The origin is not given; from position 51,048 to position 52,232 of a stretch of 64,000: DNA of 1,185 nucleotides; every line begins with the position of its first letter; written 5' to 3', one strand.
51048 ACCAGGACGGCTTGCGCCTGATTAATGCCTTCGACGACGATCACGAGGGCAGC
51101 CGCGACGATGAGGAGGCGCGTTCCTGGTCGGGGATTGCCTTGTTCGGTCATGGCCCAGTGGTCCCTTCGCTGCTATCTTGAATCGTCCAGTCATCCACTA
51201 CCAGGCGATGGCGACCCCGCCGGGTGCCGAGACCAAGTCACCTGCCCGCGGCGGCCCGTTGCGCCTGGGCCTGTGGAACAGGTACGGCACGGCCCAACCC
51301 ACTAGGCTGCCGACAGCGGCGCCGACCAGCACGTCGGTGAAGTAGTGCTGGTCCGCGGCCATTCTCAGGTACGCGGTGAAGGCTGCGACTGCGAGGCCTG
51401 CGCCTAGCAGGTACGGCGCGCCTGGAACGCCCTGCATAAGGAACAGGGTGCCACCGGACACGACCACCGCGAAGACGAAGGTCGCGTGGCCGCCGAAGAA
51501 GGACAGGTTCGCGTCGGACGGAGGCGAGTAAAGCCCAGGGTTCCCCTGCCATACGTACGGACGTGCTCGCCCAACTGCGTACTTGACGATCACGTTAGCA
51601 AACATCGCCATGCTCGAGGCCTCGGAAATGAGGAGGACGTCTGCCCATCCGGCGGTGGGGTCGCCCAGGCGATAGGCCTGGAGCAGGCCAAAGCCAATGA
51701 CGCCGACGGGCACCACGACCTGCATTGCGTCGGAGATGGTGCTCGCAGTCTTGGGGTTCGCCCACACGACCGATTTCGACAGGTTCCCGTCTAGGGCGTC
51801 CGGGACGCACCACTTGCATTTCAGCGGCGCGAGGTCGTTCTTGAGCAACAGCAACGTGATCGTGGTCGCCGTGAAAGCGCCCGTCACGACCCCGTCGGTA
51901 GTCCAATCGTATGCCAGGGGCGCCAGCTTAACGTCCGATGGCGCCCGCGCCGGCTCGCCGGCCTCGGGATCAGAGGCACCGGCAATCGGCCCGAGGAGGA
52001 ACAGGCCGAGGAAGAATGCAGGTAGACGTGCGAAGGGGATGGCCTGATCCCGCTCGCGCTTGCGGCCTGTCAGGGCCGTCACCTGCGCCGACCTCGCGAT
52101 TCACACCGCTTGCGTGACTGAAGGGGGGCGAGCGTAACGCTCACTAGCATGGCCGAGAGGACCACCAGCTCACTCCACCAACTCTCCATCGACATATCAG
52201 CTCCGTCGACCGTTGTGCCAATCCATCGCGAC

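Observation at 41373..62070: A nested-palindromic motif, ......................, recurs at five intergenic positions in the stress-gene/regulator island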

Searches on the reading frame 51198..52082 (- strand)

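Call 12: search_protein_families(library=pfam, proteins=[window:51198-52082:-], max_evalue=0.01)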
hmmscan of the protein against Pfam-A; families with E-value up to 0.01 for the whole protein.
window:51198-52082:- (294 aa): 1 family
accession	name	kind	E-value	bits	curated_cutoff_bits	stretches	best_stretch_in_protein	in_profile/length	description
PF01569.27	PAP2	-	1.9e-15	57.2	27.2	1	158-271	11-127/130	PAP2 superfamily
